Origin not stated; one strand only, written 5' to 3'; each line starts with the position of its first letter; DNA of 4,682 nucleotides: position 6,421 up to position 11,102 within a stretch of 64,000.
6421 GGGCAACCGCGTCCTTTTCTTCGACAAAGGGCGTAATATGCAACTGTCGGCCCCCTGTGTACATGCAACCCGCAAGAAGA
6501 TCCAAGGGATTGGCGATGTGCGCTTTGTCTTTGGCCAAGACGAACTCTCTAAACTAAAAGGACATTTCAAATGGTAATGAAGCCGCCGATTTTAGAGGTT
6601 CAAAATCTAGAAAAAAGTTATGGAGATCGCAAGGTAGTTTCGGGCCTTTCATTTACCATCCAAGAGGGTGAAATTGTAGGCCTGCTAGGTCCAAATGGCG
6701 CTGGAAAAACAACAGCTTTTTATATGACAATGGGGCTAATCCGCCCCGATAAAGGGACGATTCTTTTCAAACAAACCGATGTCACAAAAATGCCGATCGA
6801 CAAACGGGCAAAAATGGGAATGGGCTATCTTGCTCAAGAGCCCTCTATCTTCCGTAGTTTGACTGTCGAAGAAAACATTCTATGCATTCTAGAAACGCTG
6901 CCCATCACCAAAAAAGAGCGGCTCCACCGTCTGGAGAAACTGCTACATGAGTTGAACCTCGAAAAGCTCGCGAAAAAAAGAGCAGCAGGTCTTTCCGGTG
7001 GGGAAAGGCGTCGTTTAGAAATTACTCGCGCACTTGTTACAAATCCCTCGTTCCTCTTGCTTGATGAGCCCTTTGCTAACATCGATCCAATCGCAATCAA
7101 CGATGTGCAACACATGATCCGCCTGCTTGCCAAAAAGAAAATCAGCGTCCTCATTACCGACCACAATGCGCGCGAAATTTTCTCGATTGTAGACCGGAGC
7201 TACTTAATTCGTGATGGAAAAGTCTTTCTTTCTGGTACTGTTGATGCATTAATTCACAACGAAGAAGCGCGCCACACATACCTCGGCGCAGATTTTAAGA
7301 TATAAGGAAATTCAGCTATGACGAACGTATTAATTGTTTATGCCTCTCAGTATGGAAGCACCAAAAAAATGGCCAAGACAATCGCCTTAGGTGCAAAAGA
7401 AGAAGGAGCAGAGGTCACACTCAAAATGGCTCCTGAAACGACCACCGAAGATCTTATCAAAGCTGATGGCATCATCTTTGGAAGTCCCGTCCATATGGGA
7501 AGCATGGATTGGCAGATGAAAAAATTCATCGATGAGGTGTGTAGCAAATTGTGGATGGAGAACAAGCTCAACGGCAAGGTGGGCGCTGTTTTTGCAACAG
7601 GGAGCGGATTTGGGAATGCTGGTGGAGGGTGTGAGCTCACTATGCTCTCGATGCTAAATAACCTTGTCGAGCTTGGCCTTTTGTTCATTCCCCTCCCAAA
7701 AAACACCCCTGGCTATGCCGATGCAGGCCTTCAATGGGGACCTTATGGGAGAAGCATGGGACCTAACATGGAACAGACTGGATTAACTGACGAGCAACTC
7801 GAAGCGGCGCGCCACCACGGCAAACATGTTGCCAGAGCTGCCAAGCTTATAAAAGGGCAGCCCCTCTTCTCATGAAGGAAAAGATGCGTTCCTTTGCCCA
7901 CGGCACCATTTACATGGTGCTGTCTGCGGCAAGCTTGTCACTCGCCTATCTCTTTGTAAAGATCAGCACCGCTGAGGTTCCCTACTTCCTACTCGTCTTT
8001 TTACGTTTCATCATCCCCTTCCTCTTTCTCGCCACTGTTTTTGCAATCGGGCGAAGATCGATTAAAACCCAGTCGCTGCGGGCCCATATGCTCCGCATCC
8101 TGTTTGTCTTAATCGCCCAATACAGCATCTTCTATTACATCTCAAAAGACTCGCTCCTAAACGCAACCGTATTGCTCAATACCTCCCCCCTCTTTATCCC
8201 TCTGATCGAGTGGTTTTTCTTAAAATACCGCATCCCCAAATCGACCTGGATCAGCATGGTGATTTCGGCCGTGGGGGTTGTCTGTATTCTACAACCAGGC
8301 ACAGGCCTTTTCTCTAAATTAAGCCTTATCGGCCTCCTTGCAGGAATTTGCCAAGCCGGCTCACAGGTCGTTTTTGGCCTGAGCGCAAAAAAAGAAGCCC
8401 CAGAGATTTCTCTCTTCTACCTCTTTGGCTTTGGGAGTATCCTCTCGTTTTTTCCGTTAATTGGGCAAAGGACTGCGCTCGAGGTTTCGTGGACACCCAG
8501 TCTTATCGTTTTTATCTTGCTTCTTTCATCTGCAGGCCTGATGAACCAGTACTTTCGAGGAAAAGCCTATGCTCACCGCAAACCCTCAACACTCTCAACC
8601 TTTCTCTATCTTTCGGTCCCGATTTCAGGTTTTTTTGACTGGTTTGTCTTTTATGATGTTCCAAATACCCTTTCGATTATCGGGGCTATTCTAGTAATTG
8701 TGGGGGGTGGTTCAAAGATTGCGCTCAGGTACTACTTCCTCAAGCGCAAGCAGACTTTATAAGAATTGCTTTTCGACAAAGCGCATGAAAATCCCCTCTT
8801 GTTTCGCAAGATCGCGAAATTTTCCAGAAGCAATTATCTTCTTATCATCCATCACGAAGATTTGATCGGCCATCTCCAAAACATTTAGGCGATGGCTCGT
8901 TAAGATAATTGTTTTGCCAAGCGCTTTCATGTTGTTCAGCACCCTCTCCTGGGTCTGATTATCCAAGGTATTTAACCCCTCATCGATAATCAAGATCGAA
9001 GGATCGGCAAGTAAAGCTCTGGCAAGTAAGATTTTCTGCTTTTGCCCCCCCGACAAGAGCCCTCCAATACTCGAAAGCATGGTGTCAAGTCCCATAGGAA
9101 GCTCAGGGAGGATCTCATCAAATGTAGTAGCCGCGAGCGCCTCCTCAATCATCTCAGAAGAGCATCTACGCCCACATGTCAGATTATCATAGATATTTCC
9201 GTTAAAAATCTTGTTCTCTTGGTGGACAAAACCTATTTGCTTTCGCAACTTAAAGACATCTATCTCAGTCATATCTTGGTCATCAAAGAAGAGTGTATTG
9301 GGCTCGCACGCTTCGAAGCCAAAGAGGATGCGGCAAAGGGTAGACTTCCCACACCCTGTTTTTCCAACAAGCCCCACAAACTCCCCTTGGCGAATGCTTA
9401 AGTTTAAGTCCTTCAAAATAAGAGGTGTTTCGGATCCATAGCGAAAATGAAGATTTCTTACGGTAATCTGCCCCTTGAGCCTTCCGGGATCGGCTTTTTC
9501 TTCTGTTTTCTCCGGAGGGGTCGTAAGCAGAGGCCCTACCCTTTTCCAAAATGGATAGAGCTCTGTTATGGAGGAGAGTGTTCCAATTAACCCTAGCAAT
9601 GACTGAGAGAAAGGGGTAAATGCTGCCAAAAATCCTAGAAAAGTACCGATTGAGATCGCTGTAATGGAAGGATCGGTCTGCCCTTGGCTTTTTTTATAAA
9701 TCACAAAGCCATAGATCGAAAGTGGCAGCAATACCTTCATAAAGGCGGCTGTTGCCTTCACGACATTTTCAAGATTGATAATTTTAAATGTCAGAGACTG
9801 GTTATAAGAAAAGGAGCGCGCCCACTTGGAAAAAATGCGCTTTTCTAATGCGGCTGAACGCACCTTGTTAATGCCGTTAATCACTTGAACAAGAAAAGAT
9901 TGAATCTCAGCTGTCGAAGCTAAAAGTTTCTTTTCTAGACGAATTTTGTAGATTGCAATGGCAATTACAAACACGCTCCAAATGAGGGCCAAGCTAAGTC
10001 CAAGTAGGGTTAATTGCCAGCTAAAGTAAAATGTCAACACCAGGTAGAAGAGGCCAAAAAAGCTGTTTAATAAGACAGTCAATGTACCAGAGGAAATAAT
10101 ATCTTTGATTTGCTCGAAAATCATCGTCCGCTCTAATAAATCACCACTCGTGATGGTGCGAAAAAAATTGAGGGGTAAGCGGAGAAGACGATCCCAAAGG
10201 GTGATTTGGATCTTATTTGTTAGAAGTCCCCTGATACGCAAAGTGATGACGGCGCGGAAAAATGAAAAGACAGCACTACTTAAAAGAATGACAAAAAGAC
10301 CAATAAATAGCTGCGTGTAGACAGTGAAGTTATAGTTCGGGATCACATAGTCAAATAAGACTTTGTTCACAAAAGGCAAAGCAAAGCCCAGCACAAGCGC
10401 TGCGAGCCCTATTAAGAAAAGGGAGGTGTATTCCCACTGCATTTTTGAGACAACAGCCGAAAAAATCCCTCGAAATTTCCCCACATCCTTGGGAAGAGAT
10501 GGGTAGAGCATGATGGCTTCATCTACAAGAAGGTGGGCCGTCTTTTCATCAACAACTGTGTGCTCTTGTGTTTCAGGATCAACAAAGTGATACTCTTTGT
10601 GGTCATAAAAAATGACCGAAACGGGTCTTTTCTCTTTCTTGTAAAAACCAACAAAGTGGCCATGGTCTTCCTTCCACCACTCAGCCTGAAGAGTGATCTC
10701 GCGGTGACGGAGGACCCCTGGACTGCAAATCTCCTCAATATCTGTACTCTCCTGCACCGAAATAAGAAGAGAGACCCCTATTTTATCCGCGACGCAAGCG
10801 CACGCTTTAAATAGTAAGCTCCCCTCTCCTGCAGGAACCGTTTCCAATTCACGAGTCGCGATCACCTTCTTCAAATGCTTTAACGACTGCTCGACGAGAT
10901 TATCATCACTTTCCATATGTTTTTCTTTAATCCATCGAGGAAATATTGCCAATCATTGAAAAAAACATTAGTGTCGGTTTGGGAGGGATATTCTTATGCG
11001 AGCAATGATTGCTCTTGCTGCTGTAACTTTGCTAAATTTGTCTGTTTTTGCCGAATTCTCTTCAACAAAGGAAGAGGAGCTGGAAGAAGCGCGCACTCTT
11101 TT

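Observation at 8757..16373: Complete dedicated PCAT/type I secretion locus with a double-glycine peptide substrate in an apparently chlamydial genome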

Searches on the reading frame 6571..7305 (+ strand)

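Call 73: search_protein_families(library=pfam, proteins=[window:6571-7305:+], max_evalue=0.001)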
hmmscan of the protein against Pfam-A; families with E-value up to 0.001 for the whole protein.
window:6571-7305:+ (244 aa): 2 families
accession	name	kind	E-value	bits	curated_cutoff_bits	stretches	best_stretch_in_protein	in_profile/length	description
PF00005.33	ABC_tran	-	1.6e-36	126.3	25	1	24-169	2-137/137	ABC transporter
PF13304.12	AAA_21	-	8e-05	23.3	27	0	132-199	229-299/304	AAA domain, putative AbiEii toxin, Type IV TA system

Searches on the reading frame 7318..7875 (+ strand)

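Call 73: search_protein_families(library=pfam, proteins=[window:7318-7875:+], max_evalue=0.001)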
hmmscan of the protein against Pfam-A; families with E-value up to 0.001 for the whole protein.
window:7318-7875:+ (185 aa): 5 families
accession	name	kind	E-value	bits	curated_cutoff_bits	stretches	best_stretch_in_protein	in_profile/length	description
PF12724.12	Flavodoxin_5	-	1.7e-13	51.6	27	1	5-81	1-70/145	Flavodoxin domain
PF00258.30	Flavodoxin_1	-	1.1e-12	48.7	25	1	6-97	1-97/143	Flavodoxin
PF03358.20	FMN_red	-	3e-12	46.8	24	1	41-99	63-120/152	NADPH-dependent FMN reductase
PF02525.22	Flavodoxin_2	-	7.3e-10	39.3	27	1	3-97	2-136/198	Flavodoxin-like fold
PF12641.12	Flavodoxin_3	-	0.00087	19.6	27.5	0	5-76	1-68/160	Flavodoxin domain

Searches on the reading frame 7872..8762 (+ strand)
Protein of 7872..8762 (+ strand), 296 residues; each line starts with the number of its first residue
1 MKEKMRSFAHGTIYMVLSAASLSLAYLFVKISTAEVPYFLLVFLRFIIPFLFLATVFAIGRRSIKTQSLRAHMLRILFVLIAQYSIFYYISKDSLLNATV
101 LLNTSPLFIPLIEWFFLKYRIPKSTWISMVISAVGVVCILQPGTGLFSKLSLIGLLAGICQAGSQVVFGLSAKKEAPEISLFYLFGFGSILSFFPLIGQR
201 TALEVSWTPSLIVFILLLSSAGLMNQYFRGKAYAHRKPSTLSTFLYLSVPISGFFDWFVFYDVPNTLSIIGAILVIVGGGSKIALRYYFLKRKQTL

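Call 73: search_protein_families(library=pfam, proteins=[window:7872-8762:+], max_evalue=0.001)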
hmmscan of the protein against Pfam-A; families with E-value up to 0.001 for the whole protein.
window:7872-8762:+ (296 aa): 1 family
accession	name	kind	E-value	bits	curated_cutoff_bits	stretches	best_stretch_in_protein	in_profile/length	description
PF00892.27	EamA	-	4.8e-20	72.6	28.2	2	11-140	3-134/135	EamA-like transporter family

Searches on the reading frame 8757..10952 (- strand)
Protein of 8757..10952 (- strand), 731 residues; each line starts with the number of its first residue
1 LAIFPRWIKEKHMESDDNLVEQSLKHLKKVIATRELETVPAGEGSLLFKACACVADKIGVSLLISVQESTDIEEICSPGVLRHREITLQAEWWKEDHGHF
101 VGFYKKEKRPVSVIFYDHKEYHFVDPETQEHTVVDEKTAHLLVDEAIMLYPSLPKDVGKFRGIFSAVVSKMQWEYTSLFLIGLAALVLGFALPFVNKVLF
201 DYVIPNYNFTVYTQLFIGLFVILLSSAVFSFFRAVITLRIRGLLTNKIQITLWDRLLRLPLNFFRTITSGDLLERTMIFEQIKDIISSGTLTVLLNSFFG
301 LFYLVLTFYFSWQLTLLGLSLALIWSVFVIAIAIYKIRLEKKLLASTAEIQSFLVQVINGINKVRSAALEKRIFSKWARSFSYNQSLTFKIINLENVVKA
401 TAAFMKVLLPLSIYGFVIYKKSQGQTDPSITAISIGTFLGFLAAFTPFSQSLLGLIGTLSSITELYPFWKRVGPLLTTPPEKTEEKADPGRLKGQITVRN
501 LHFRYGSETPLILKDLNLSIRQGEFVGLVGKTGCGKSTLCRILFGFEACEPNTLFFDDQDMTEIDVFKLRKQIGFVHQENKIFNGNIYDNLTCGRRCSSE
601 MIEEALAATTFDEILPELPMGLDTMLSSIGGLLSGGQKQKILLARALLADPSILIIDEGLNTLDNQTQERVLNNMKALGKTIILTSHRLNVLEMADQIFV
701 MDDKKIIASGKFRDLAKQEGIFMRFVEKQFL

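Call 3: search_protein_families(library=pfam, proteins=[window:8757-10952:-], max_evalue=0.01)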
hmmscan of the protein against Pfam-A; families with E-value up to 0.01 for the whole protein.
window:8757-10952:- (731 aa): 5 families
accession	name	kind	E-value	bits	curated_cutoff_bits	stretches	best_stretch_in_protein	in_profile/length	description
PF00005.33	ABC_tran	-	6.7e-28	98.4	25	1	513-659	1-135/137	ABC transporter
PF00664.28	ABC_membrane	-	4.1e-22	79.6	28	1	181-439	7-261/274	ABC transporter transmembrane region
PF02463.25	SMC_N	-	1.8e-05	24.8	40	1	553-701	110-211/220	RecF/RecN/SMC N terminal domain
PF13304.12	AAA_21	-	0.0023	18.5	27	0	633-692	238-303/304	AAA domain, putative AbiEii toxin, Type IV TA system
PF13238.12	AAA_18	-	0.0042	18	29.4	0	526-543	1-18/128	AAA domain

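Call 4: search_protein_families(library=ncbifam, proteins=[window:8757-10952:-], max_evalue=0.01)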
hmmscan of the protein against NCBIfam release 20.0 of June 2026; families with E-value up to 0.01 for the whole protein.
window:8757-10952:- (731 aa): 189 families (the best 25 are shown)
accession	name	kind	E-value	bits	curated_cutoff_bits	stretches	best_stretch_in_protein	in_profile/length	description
TIGR03797.1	NHLM_micro_ABC2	equivalog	8.5e-190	632.6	709.4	1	46-729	3-685/686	NHLP bacteriocin export ABC transporter permease/ATPase subunit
TIGR01846.1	type_I_sec_HlyB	subfamily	8.5e-96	321.8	725.55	1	117-729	80-692/694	type I secretion system permease/ATPase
TIGR03796.1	NHLM_micro_ABC1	equivalog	4.6e-89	299.5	853.3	1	161-726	139-709/710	NHLP family bacteriocin export ABC transporter peptidase/permease/ATPase subunit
TIGR03375.1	type_I_sec_LssB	subfamily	2.4e-87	293.9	693.1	1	161-711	137-684/696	type I secretion system permease/ATPase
TIGR02203.1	MsbA_lipidA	equivalog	9e-77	258.8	602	1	189-729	27-569/572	lipid A export permease/ATP-binding protein MsbA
TIGR01193.1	bacteriocin_ABC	subfamily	1.3e-73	248.8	523.85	1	191-726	174-706/708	peptide cleavage/export ABC transporter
NF045513.1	HepA_fam_ABC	equivalog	1.4e-69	235.2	725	1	199-729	78-609/610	heterocyst formation ABC transporter subunit HepA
TIGR00958.1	3a01208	subfamily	3.5e-66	223.9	874.6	1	168-725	157-710/711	antigen peptide transporter 2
TIGR02204.1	MsbA_rel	hypoth_equivalog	6.3e-65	219.9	780.4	1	172-730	17-576/576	ABC transporter, permease/ATP-binding protein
NF052233.1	CphA_assoc_ABC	equivalog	2e-62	211.6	880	1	190-729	206-743/766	cyanophycin metabolism-associated ABC transporter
NF008381.0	PRK11176.1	equivalog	1.9e-61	208.2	867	1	197-730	49-580/582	lipid A ABC transporter ATP-binding protein/permease MsbA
NF045998.1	cleave_ABC_plasm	equivalog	1e-58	199.1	500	1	165-688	146-660/673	Mbov_0121 family peptidase domain-containing ABC transporter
TIGR01842.1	type_I_sec_PrtD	subfamily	6.3e-57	193.3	510.15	1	187-716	20-541/544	type I secretion system permease/ATPase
NF008364.0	PRK11160.1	equivalog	2.3e-55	188.3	630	1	246-728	93-574/575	heme ABC transporter ATP-binding protein/permease CydC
NF010178.0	PRK13657.1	equivalog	1.3e-54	185.7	733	1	167-731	10-572/588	glucan ABC transporter ATP-binding protein/ permease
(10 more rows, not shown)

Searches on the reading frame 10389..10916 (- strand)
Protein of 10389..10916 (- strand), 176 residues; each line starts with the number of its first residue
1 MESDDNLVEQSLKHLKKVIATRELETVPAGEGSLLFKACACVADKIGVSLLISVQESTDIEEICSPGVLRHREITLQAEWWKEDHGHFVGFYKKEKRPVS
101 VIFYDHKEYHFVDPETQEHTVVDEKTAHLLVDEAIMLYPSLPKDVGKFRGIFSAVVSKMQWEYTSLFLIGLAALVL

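Call 43: search_protein_families(library=pfam, proteins=[window:10389-10916:-], max_evalue=1)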
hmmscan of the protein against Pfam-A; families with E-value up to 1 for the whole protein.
window:10389-10916:- (176 aa): 0 families

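Call 50: predict_structure(protein=window:10389-10916:-)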
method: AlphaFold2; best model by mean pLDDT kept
length: 176 residues; sequences in the alignment: 1
mean_pLDDT: 43.8   pTM: 0.40
mean pLDDT of the five models: 43.8, 40.3, 40.1, 39.7, 38.6
residues with pLDDT >= 90: 0; 70-90: 1; 50-70: 38; < 50: 137
segments of 3 or more residues with pLDDT < 50: 1-38, 40-102, 136-150, 157-174
pLDDT, mean of each block of 10 residues (from residue 1): 41 43 35 45 43 36 33 30 39 42 53 59 65 49 44 49 39 45
secondary structure, 60 per line:
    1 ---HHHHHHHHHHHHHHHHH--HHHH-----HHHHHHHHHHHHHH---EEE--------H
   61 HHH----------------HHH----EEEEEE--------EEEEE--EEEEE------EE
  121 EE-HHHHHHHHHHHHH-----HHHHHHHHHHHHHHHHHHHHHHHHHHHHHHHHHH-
elements in order: H4-20 H23-26 H32-45 E49-51 H60-63 E87-92 E101-105 E108-112 E119-122 H124-136 H142-175

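Call 78: search_solved_structures(query=A5, max_evalue=10, show_alignments=3)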
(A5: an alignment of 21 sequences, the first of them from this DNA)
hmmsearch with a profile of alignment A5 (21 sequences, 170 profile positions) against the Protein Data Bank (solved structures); distinct sequences matched with E-value up to 10: 6.
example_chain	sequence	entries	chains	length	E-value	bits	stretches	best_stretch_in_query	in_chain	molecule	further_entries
6gw3_D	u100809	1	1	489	0.0038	20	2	55-86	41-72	3,5,7-trioxododecanoyl-CoA synthase,3,5,7-trioxododecanoyl-CoA synthase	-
6dxe_A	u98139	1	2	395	0.054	16.3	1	55-100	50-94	Chalcone synthase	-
6dxb_A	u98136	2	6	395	0.68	12.7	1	55-100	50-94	Chalcone synthase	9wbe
6dxd_A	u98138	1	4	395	0.68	12.7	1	55-100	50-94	Chalcone synthase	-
4py5_A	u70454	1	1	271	0.98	12.2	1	7-55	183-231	Ribonuclease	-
5uco_A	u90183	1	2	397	1.5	11.6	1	51-91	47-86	2,4,6-trihydroxybenzophenone synthase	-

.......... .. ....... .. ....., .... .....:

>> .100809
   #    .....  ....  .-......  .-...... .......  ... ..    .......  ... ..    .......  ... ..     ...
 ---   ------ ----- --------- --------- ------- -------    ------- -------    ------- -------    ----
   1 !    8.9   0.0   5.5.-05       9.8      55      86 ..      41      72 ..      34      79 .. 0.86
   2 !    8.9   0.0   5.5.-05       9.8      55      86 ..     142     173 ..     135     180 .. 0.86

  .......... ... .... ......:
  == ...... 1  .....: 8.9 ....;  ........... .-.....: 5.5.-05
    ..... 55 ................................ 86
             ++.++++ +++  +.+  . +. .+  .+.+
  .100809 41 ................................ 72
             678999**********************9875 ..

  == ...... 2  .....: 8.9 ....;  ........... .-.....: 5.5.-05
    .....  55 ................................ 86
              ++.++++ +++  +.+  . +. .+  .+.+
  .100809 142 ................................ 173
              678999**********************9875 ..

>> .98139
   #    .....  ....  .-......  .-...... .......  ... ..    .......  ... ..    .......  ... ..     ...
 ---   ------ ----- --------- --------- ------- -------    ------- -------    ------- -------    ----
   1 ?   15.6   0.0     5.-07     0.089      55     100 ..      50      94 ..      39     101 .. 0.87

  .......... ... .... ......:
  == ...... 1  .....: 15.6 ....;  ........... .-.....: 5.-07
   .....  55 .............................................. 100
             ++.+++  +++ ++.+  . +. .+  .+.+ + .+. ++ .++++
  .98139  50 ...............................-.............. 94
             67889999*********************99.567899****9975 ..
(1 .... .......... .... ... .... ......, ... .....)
